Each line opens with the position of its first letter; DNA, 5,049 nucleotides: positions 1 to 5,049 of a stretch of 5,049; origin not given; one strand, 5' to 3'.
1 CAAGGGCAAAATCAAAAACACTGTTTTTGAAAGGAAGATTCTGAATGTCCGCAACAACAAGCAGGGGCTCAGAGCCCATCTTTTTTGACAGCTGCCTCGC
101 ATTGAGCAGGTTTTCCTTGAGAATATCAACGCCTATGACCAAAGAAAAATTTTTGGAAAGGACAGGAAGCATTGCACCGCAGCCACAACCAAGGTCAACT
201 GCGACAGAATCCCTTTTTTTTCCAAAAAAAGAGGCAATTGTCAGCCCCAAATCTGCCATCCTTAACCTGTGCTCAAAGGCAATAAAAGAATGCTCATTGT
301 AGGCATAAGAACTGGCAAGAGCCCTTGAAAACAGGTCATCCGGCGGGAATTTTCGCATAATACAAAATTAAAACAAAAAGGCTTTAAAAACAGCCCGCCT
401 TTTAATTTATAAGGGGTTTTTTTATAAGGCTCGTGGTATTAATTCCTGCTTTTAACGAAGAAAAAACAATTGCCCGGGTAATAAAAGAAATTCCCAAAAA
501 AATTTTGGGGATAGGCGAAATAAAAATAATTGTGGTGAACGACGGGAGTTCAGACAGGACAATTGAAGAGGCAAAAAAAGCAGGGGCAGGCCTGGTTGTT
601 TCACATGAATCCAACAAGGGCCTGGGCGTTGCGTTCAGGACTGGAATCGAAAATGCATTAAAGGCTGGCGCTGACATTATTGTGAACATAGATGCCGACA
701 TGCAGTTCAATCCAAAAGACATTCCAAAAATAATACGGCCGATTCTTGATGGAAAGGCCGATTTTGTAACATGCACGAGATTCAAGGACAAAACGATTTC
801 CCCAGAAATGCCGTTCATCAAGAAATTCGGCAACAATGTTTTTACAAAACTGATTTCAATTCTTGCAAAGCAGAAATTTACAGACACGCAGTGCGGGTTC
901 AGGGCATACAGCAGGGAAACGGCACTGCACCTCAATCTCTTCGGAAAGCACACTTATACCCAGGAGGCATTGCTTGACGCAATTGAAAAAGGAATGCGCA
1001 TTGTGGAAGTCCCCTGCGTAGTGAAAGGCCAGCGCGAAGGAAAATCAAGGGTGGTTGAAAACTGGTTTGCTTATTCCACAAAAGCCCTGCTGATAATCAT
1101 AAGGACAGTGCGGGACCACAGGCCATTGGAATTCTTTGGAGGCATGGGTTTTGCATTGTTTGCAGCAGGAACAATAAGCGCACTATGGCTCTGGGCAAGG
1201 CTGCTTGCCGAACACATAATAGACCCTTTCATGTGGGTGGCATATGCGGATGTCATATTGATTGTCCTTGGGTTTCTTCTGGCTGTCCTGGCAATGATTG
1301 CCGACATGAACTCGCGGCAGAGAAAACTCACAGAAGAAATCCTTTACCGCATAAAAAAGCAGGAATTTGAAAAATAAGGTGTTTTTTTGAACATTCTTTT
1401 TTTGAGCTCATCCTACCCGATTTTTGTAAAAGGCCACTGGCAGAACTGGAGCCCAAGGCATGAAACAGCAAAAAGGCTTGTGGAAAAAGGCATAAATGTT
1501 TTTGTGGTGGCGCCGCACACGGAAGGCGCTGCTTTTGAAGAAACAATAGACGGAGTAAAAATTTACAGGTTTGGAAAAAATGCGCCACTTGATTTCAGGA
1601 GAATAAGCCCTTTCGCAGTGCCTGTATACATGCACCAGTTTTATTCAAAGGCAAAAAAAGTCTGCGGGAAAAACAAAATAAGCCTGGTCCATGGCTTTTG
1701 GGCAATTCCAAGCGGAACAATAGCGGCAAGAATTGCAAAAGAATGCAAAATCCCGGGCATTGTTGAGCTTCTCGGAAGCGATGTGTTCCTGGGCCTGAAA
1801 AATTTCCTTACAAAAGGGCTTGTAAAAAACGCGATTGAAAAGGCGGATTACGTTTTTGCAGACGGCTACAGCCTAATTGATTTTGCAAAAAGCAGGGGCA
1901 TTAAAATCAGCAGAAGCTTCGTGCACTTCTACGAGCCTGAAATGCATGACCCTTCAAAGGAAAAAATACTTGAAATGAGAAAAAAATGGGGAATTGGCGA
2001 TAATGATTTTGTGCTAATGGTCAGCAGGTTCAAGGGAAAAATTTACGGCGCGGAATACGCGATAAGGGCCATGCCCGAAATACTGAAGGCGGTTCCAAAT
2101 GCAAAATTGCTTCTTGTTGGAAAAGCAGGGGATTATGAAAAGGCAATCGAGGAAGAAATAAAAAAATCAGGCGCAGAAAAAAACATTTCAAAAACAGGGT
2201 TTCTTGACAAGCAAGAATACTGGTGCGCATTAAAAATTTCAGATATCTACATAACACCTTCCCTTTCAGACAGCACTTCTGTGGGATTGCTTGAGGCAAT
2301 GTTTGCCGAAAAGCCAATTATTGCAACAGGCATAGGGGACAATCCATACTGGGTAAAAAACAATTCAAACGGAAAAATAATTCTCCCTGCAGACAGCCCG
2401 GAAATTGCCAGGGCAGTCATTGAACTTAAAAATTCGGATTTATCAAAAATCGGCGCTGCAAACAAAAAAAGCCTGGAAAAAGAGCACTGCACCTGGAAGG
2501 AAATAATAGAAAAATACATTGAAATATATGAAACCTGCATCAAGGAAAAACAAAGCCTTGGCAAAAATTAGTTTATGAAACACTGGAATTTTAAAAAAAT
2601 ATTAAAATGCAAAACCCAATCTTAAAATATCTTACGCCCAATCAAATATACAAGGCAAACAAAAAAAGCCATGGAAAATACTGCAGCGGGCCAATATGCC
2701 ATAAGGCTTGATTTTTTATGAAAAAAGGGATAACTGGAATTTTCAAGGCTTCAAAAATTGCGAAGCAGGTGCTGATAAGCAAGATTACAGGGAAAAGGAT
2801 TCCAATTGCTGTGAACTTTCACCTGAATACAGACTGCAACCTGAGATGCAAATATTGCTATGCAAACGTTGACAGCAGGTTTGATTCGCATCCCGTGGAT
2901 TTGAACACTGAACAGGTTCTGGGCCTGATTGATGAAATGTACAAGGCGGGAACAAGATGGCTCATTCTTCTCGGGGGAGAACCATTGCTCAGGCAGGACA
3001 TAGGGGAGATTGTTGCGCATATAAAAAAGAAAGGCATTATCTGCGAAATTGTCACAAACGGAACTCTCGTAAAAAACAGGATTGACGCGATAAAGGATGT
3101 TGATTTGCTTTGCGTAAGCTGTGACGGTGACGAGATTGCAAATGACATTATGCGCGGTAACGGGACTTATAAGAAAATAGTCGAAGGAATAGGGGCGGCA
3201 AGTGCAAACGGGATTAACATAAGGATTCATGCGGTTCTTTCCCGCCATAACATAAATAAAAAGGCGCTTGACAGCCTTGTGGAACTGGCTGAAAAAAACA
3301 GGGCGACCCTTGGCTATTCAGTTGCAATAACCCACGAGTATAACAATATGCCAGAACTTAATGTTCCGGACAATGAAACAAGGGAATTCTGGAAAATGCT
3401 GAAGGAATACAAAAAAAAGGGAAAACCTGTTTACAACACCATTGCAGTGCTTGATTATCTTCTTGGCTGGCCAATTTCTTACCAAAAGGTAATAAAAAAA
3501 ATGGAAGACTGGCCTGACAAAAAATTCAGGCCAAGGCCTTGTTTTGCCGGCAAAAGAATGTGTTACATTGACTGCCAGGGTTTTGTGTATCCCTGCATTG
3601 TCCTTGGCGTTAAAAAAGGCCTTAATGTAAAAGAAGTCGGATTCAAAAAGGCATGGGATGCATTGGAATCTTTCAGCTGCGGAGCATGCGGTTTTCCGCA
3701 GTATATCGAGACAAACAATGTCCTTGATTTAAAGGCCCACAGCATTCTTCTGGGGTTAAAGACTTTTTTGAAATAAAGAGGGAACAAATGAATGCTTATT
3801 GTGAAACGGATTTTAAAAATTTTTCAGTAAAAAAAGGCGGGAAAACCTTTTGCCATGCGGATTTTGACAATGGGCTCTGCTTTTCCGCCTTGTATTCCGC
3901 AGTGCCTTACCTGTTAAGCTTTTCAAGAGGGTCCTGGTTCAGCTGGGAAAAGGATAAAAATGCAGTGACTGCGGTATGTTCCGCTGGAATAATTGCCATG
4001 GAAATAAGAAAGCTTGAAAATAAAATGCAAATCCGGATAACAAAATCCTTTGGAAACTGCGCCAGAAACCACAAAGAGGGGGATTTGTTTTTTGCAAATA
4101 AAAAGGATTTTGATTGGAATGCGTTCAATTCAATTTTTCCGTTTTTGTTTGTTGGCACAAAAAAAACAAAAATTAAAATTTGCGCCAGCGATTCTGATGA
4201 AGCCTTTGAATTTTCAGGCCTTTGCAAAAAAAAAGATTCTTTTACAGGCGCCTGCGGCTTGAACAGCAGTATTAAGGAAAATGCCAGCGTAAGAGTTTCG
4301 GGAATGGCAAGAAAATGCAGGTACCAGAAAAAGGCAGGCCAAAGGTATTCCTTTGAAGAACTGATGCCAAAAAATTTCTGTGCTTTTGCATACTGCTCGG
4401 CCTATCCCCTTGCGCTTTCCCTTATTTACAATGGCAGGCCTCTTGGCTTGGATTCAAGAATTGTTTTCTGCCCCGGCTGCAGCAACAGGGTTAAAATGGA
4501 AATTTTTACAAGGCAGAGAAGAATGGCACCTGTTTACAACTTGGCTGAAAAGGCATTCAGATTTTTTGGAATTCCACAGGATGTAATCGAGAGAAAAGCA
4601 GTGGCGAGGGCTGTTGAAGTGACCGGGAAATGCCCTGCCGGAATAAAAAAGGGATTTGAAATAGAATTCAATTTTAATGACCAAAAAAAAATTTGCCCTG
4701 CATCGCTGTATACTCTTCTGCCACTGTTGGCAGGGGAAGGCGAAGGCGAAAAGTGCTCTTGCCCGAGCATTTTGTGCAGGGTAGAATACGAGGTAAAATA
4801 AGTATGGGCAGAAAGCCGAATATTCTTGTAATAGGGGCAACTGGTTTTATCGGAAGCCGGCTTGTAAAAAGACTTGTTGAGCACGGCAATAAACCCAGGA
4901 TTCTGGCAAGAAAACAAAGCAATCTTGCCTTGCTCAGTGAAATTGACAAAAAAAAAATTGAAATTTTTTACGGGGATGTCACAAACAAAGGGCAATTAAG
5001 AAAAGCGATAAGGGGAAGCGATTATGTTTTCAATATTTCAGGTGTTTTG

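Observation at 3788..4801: Four-fold internal repeat of a small Cys-containing module, apparently a tandem fusion of a normally single-domain family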

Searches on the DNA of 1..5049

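Call 14: search_rna_families(source=window, threshold=evalue, max_evalue=1)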
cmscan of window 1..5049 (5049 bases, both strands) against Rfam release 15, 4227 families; matches with E-value up to 1: 0.
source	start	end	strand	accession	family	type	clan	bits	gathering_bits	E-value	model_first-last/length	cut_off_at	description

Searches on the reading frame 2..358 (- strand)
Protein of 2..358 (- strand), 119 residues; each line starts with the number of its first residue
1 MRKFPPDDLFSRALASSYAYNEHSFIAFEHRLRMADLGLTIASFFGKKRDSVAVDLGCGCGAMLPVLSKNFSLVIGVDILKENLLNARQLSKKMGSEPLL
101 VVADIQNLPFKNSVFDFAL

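Call 105: search_protein_families(library=pfam, proteins=[window:2-358:-], max_evalue=0.01)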
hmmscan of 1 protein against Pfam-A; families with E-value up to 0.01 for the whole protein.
window:2-358:- (119 aa): 7 families
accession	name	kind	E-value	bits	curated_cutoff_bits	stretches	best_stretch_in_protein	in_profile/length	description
PF08241.18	Methyltransf_11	-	2.2e-10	41.5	21.2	1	54-118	1-64/95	Methyltransferase domain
PF13649.12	Methyltransf_25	-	9.1e-10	39.5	27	1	54-118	2-68/97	Methyltransferase domain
PF13847.12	Methyltransf_31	-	2.1e-06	27.9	27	1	49-117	3-77/145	Methyltransferase domain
PF13489.12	Methyltransf_23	-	0.0013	18.9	27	1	39-83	11-56/164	Methyltransferase domain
PF01728.25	FtsJ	-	0.004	17.5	24.1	1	46-86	17-59/181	FtsJ-like methyltransferase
PF24675.1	NpmA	-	0.0056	16.4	60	1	48-109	22-90/214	16S rRNA (adenine(1408)-N(1))-methyltransferase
PF08242.18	Methyltransf_12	-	0.0089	17.2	30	0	54-96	1-46/98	Methyltransferase domain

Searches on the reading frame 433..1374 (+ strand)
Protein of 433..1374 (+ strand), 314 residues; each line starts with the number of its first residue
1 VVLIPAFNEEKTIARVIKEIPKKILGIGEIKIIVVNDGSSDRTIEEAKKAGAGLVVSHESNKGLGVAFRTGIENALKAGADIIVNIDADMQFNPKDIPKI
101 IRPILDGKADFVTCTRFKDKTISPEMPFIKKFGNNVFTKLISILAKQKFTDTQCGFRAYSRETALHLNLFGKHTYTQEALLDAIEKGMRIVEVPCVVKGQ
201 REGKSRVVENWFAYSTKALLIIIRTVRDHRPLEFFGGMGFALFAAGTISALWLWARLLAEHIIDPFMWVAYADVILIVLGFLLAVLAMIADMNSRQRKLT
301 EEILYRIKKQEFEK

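Call 3: search_protein_families(library=ncbifam, proteins=[window:433-1374:+], max_evalue=1)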
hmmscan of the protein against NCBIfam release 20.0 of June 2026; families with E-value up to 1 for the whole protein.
window:433-1374:+ (314 aa): 21 families
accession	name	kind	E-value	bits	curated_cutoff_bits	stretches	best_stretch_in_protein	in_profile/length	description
TIGR04182.1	glyco_TIGR04182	equivalog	2.1e-37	129.1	325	1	2-296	4-285/293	S-layer glycoprotein N-glycosyltransferase AglJ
NF058614.1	PPMAGASynPpgS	equivalog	3.7e-28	98.5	370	1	2-195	4-194/226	polyprenyl-phospho-N-acetylgalactosaminyl synthase PpgS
NF041391.1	DPhHxTase_Halo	equivalog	4.4e-23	81.4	375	1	6-205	3-190/213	dolichyl-phosphate hexose transferase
NF010496.0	PRK13915.1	equivalog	1.8e-13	50.3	262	1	2-109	35-148/307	glucosyl-3-phosphoglycerate synthase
NF041865.1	EpsU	equivalog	7.3e-12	45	700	1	2-95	43-138/394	exopolysaccharide biosynthesis GT2 family glycosyltransferase EpsU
NF007986.1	PRK10714.1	equivalog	8.4e-12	44.7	529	1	2-163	10-168/316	undecaprenyl-phosphate 4-deoxy-4-formamido-L-arabinose transferase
NF047588.1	GlcsyltransPgfSStrep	equivalog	3e-11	43.1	500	1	2-253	5-247/308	glycosyltransferase PgfS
TIGR03937.1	PgaC_IcaA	equivalog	1.4e-10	40.7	422.3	1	2-102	49-148/407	poly-beta-1,6-N-acetyl-D-glucosamine synthase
NF041875.1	EPS_EpsD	equivalog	9.4e-10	38.4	370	1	2-163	3-160/325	exopolysaccharide biosynthesis glycosyltransferase EpsD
TIGR04283.1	glyco_like_mftF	equivalog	7.5e-09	35.5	182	1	2-118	3-110/221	TIGR04283 family arsenosugar biosynthesis glycosyltransferase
NF007482.0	PRK10073.1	equivalog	6e-07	28.8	423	1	2-115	10-121/334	glycosyltransferase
TIGR01556.1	rhamnosyltran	subfamily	3.4e-06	26.4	200.55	1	29-152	21-145/281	rhamnosyltransferase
TIGR03469.1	HpnB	hypoth_equivalog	1.1e-05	24.7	379.25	1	2-113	48-169/386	hopene-associated glycosyltransferase HpnB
TIGR03111.1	glyc2_xrt_Gpos1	hypoth_equivalog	3.8e-05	22.7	363.95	1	2-103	53-155/439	TIGR03111 family XrtG-associated glycosyltransferase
TIGR03965.1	mycofact_glyco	equivalog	0.00023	20.2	280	1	2-94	78-169/467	mycofactocin biosynthesis glycosyltransferase MftF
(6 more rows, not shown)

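Call 4: search_protein_families(library=pfam, proteins=[window:433-1374:+], max_evalue=1)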
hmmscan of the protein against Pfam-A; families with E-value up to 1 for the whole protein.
window:433-1374:+ (314 aa): 7 families
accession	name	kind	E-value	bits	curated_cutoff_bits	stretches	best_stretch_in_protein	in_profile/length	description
PF00535.33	Glycos_transf_2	-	4.2e-27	95.6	23.3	1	2-162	2-162/168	Glycosyl transferase family 2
PF13641.12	Glyco_tranf_2_3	-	1.6e-06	28.7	27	1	2-117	5-124/230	Glycosyltransferase like family 2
PF10111.15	Glyco_tranf_2_2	-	0.0044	17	27.3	1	2-101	2-103/276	Glycosyltransferase like family 2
PF13704.12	Glyco_tranf_2_4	-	0.11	13.4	27.5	1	22-89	12-81/98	Glycosyl transferase family 2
PF00388.25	PI-PLC-X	-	0.11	12.6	23.1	1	159-229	12-79/144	Phosphatidylinositol-specific phospholipase C, X domain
PF13506.12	Glyco_transf_21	-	0.14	12.1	21.7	1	76-123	27-74/174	Glycosyl transferase family 21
PF12804.13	NTP_transf_3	-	0.26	11.9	27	1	32-115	43-122/160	MobA-like NTP transferase domain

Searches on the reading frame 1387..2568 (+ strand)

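Call 3: search_protein_families(library=ncbifam, proteins=[window:1387-2568:+], max_evalue=1)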
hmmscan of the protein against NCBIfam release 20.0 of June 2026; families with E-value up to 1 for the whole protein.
window:1387-2568:+ (394 aa): 28 families (the best 25 are shown)
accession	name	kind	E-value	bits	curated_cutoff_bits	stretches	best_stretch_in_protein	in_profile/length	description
TIGR03999.1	thiol_BshA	equivalog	7.1e-25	87.7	273.7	1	74-385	61-374/375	N-acetyl-alpha-D-glucosaminyl L-malate synthase BshA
TIGR04063.1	stp3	hypoth_equivalog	1.7e-20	73.3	442.05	1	35-384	31-395/397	TIGR04063 family PEP-CTERM/XrtA system glycosyltransferase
NF038295.1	EPS_HpsP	equivalog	1.9e-18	66.6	550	1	28-383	24-386/388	hormogonium polysaccharide biosynthesis glycosyltransferase HpsP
NF047684.1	TeichurnBiosyTuaC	equivalog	3.2e-18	65.8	550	1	1-354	1-358/391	teichuronic acid biosynthesis protein TuaC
TIGR03088.1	stp2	hypoth_equivalog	1.3e-17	64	409.05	1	229-384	220-373/374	TIGR03088 family PEP-CTERM/XrtA system glycosyltransferase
NF038229.1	Glyco4_Geo_Pelo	equivalog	3e-15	56.1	400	1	91-385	49-337/338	GPMC system family 4 glycosyltransferase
TIGR04157.1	glyco_rSAM_CFB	subfamily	5.6e-15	55.2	400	1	190-315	210-331/406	TIGR04157 family glycosyltransferase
NF049988.1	MGlcDAGSynMgs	equivalog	6.7e-14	52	400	1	190-355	196-360/398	alpha-monoglucosyldiacylglycerol synthase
NF041876.1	EPS_EpsE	equivalog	7.7e-14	51.7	400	1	221-363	228-376/389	exopolysaccharide biosynthesis GT4 family glycosyltransferase EpsE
NF041010.1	glycosy_Agl16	equivalog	1.6e-08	33.8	575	1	205-383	178-350/352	glycosylation protein Agl16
TIGR02149.1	glgA_Coryne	subfamily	9.1e-08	31.6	302.4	1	189-383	186-389/391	glycogen synthase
NF046085.1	XrtY_assoc_Gly1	equivalog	1.2e-07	31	400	1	51-385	59-385/387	XrtY-associated glycosyltransferase XYAG1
NF053513.1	Gtran_IagA_BgsA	equivalog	1.5e-07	30.8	460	1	187-384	141-331/333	LTA glycolipid anchor biosynthesis glycosyltransferase, IagA/BgsA family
TIGR03449.1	mycothiol_MshA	equivalog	1.6e-07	30.6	462.5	1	196-385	209-404/406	D-inositol-3-phosphate glycosyltransferase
TIGR04047.1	MSMEG_0565_glyc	hypoth_equivalog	1.4e-06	27.7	259.85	1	197-382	184-372/373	MSMEG_0565 family glycosyltransferase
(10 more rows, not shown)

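Call 4: search_protein_families(library=pfam, proteins=[window:1387-2568:+], max_evalue=1)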
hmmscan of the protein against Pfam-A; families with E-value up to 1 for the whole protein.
window:1387-2568:+ (394 aa): 6 families
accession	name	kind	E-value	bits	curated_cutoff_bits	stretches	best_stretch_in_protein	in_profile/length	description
PF00534.26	Glycos_transf_1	-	2.8e-25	89.3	26.4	1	196-351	4-159/172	Glycosyl transferases group 1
PF13692.12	Glyco_trans_1_4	-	7.2e-23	81.9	27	1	209-347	4-139/142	Glycosyl transferases group 1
PF13477.12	Glyco_trans_4_2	-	2.7e-08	34.5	23.4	1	16-158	11-137/139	Glycosyl transferase 4-like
PF13579.12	Glyco_trans_4_4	-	2.4e-07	31.7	29.7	1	25-133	8-106/158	Glycosyl transferase 4-like domain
PF13439.12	Glyco_transf_4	-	2.4e-07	31.4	28.5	1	25-158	9-139/170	Glycosyltransferase Family 4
PF19892.4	DUF6365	-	0.0074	15.7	32.5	1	184-313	152-282/404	Family of unknown function (DUF6365)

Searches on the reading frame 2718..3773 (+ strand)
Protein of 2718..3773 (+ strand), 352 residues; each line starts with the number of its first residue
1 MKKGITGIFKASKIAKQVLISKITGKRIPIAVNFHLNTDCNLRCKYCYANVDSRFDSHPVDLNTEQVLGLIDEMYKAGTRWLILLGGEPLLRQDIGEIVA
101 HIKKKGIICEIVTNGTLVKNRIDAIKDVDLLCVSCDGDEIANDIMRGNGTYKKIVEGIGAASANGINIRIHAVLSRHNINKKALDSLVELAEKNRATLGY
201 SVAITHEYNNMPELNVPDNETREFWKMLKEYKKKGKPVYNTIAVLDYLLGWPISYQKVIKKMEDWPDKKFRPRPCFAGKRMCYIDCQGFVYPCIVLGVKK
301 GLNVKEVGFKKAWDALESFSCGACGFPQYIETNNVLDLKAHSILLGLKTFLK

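Call 3: search_protein_families(library=ncbifam, proteins=[window:2718-3773:+], max_evalue=1)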
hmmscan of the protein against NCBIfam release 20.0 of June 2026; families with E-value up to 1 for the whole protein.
window:2718-3773:+ (352 aa): 88 families (the best 25 are shown)
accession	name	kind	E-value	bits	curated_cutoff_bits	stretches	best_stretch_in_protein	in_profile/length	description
TIGR03961.1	rSAM_PTO1314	hypoth_equivalog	2.1e-31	109.4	306.05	1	19-332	12-306/332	PTO1314 family radical SAM protein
TIGR04545.1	rSAM_ahbD_hemeb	equivalog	3.1e-29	102.5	500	1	33-319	3-292/339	heme b synthase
NF045574.1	sacti_mat_StsB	exception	2.8e-28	99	625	1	34-181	100-248/466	StsB family radical SAM/SPASM domain sactipeptide maturase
TIGR04055.1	rSAM_NirJ2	equivalog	6.2e-28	98.3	500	1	37-317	7-277/326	putative heme d1 biosynthesis radical SAM protein NirJ2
TIGR04051.1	rSAM_NirJ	equivalog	4.9e-27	94.8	515.45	1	34-196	6-168/354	heme d1 biosynthesis radical SAM protein NirJ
TIGR04054.1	rSAM_NirJ1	equivalog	9.5e-27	93.6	650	1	31-316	37-330/387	putative heme d1 biosynthesis radical SAM protein NirJ1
TIGR02666.1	moaA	equivalog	2.7e-25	89.1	284.05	1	38-199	18-188/336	GTP 3',8-cyclase MoaA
TIGR04546.1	rSAM_ahbC_deAc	equivalog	2.3e-24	86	650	1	29-192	39-201/390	12,18-didecarboxysiroheme deacetylase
TIGR03962.1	mycofact_rSAM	equivalog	2.7e-24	86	265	1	25-319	7-288/339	mycofactocin radical SAM maturase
TIGR04347.1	pseudo_SAM_Halo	equivalog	7.3e-24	84.7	525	1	26-238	35-252/390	TIGR04347 family pseudo-SAM/SPASM protein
NF038283.1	viperin_w_prok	equivalog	1.6e-23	83.3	180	1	30-229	2-214/281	viperin family antiviral radical SAM protein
TIGR04250.1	SCM_rSAM_ScmE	equivalog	2.9e-23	82.4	400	1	29-190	2-164/358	SynChlorMet cassette radical SAM/SPASM protein ScmE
NF050035.1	rSAM_WgK_link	exception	3.8e-23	82.1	650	1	28-319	7-316/367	radical SAM/SPASM peptide maturase WgkB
TIGR04053.2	TIGR04053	equivalog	7.6e-23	81.3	395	1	29-197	7-179/366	TIGR04053 family radical SAM/SPASM domain-containing protein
NF049973.1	radical_Rv1681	equivalog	8.8e-23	80.7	380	1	16-187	62-233/326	Rv1681 family radical SAM protein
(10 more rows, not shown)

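Call 4: search_protein_families(library=pfam, proteins=[window:2718-3773:+], max_evalue=1)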
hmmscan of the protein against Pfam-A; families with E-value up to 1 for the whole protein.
window:2718-3773:+ (352 aa): 4 families
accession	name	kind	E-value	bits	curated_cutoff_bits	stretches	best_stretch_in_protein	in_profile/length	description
PF04055.27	Radical_SAM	-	8.3e-24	85.1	29.5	1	39-170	6-145/166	Radical SAM superfamily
PF13353.11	Fer4_12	-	6.9e-08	33.3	22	1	35-123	10-99/137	4Fe-4S single cluster domain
PF13186.11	SPASM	-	0.0054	17.4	21.5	1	275-314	1-44/67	Iron-sulfur cluster-binding domain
PF12646.12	DUF3783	-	0.064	13.6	27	0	158-192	17-51/56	Domain of unknown function (DUF3783)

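Call 97: search_solved_structures(query=window:2718-3773:+, max_evalue=0.00001)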
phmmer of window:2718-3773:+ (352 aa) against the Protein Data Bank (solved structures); distinct sequences matched with E-value up to 0.00001: 17.
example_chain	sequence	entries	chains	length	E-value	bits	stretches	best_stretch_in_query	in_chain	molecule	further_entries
9dfu_A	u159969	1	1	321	5e-13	52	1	27-181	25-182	Radical SAM core domain-containing protein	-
7n7i_A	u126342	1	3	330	1.4e-12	50.5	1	25-179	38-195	Viperin-like enzyme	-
6b4c_A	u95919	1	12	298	1.5e-12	50.4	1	26-179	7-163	Viperin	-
9dgw_A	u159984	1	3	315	2.6e-12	49.6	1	27-179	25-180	Radical SAM core domain-containing protein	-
9dfw_A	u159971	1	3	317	2.8e-12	49.5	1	27-179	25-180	Radical SAM core domain-containing protein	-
9dfn_A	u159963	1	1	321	8.9e-12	47.8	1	27-181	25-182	Radical SAM core domain-containing protein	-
7vob_C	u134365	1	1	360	9.8e-11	44.4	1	40-181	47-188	Cytosylglucuronate decarboxylase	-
7voc_C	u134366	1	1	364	1e-10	44.4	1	40-181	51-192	Cytosylglucuronate decarboxylase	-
6q2p_A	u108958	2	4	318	1.1e-10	44.2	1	24-182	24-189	Radical S-adenosyl methionine domain-containing protein 2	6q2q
5vsl_A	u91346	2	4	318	1.1e-10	44.2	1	24-182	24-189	Radical S-adenosyl methionine domain-containing protein 2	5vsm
6c8v_A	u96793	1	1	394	1.5e-10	43.8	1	29-252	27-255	Coenzyme PQQ synthesis protein E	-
7n7h_A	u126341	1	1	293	1.1e-09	41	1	28-148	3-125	VIPERIN-LIKE ENZYME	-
5wgg_A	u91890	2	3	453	3.9e-09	39.1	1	19-236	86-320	Radical SAM domain protein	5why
1tv7_A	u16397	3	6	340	7.3e-09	38.3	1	36-187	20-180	Molybdenum cofactor biosynthesis protein A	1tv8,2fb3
2fb2_A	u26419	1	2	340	8.3e-09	38.1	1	36-187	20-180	Molybdenum cofactor biosynthesis protein A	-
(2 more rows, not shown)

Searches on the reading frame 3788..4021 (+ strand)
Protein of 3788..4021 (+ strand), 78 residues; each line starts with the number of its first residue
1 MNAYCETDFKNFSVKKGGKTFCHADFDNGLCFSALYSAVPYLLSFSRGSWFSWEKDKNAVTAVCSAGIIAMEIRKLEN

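Call 5: search_protein_families(library=ncbifam, proteins=[window:3788-4021:+], max_evalue=10)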
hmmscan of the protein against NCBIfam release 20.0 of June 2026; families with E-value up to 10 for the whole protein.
seq(78 aa): 1 family
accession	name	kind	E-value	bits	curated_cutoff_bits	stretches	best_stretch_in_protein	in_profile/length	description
TIGR04076.1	TIGR04076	subfamily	0.012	16.1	33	1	18-66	24-77/91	TIGR04076 family protein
